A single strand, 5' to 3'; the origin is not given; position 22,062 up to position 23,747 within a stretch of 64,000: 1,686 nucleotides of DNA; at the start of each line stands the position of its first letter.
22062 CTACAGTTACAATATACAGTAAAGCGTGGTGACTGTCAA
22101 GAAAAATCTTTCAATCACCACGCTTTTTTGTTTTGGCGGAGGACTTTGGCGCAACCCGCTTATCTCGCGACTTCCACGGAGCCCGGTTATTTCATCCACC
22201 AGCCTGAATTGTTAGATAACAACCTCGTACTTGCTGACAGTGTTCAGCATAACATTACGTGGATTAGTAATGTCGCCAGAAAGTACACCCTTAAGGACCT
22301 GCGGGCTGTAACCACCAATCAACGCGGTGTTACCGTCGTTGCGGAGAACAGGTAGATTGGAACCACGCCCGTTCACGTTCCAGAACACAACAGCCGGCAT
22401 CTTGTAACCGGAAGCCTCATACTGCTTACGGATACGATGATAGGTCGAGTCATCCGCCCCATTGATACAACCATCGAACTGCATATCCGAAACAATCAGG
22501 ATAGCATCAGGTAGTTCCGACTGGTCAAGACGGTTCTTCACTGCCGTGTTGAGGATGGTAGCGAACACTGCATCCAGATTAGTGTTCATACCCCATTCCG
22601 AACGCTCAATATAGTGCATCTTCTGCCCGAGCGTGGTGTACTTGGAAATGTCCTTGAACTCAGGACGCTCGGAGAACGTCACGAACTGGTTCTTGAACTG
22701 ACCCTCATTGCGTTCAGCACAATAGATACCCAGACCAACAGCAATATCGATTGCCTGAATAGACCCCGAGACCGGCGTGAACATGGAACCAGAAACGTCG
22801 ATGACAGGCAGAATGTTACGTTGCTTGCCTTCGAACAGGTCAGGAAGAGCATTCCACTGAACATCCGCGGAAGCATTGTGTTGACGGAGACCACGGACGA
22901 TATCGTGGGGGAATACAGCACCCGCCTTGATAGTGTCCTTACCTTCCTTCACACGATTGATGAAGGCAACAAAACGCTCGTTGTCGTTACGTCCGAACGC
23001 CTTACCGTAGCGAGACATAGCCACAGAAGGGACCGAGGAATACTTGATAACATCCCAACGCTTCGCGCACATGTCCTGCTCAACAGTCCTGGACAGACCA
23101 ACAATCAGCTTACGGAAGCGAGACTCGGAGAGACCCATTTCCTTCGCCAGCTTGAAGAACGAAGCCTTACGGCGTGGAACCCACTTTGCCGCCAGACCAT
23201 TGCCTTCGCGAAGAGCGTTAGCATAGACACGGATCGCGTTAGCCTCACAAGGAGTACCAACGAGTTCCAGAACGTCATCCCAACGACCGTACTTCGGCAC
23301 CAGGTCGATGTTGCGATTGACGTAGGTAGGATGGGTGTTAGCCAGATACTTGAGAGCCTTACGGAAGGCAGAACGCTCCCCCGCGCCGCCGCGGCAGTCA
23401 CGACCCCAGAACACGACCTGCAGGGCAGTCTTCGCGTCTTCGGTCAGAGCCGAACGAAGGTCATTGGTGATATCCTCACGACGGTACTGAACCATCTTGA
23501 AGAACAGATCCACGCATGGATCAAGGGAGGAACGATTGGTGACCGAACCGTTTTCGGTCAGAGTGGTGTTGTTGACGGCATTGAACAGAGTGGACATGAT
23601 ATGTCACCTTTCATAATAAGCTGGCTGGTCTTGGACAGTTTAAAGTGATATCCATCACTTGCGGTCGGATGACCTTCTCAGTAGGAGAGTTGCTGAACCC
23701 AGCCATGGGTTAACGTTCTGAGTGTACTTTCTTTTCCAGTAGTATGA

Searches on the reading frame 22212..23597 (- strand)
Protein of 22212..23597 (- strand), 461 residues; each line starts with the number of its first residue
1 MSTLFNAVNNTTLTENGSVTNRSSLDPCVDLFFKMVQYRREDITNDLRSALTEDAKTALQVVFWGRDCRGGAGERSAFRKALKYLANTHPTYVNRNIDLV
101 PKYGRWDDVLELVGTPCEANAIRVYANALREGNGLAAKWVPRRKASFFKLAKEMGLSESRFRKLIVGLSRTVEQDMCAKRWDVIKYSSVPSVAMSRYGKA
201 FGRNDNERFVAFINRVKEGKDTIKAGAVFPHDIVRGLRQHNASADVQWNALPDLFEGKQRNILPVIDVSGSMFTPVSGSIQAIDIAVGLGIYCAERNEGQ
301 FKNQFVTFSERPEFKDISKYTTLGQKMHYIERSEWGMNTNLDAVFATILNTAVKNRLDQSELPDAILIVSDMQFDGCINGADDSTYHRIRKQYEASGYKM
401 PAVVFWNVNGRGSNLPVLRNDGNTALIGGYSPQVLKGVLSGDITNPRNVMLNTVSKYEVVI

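Call 11: search_protein_families(library=phrogs, proteins=[window:22212-23597:-], max_evalue=0.00001)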
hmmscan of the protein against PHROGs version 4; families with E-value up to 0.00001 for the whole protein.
window:22212-23597:- (461 aa): 2 families
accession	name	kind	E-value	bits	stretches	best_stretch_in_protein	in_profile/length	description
phrog_850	-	DNA, RNA and nucleotide metabolism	2.7e-139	466.1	1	1-456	1-471/476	RNA-binding protein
phrog_12912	-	unknown function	1.8e-22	81.3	1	47-203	25-182/211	-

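Call 13: search_protein_families(library=ncbifam, proteins=[window:22212-23597:-], max_evalue=0.01)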
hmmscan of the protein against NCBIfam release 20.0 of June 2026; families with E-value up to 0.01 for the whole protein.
window:22212-23597:- (461 aa): 1 family
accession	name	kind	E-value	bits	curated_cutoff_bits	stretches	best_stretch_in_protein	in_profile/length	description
TIGR01677.1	pln_FAD_oxido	subfamily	0.0033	16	383.1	0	227-345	156-272/560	FAD-dependent oxidoreductase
